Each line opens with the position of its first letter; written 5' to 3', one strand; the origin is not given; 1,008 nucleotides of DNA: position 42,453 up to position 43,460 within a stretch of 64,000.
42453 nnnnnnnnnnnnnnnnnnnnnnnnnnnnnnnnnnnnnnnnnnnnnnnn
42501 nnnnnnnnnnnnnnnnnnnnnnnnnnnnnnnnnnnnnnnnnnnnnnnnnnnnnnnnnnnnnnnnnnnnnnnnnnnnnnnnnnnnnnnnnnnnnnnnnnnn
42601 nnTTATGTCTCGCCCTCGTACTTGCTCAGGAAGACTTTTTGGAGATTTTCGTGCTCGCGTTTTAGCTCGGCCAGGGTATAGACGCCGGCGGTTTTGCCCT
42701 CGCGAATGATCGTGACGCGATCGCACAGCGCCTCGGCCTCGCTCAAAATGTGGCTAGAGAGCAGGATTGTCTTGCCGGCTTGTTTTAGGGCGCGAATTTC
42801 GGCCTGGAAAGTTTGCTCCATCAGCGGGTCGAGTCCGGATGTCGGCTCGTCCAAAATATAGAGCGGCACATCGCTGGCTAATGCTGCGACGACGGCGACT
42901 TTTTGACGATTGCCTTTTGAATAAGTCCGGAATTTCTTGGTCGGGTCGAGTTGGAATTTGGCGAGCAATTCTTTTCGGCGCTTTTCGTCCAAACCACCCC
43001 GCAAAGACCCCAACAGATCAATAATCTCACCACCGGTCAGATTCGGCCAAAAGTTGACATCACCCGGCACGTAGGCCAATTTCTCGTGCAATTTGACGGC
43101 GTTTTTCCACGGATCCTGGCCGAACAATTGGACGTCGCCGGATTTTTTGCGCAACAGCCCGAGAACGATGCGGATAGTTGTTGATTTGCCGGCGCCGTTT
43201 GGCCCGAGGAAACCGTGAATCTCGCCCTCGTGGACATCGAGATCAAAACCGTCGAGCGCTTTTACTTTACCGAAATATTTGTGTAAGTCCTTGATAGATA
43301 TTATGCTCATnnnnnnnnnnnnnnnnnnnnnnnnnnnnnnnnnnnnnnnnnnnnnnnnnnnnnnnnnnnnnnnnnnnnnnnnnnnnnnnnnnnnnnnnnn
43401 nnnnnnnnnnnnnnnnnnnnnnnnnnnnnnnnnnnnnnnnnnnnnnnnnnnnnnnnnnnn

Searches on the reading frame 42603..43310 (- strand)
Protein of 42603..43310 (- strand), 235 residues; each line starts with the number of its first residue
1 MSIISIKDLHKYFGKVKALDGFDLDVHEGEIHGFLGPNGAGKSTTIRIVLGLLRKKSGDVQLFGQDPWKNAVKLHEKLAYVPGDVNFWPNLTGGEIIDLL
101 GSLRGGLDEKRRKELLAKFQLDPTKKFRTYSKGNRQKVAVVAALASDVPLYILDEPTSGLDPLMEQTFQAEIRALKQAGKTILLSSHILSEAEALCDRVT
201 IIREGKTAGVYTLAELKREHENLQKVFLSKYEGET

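Call 33: search_protein_families(library=pfam, proteins=[window:42603-43310:-], max_evalue=0.01)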
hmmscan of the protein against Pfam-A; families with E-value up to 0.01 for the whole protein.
window:42603-43310:- (235 aa): 3 families
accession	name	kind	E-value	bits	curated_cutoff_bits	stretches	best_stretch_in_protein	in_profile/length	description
PF00005.33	ABC_tran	-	1.7e-26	93.9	25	1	19-158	1-137/137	ABC transporter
PF13304.12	AAA_21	-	3.9e-11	44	27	1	128-188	236-299/304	AAA domain, putative AbiEii toxin, Type IV TA system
PF02463.25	SMC_N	-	0.0044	16.9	40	0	145-185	156-196/220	RecF/RecN/SMC N terminal domain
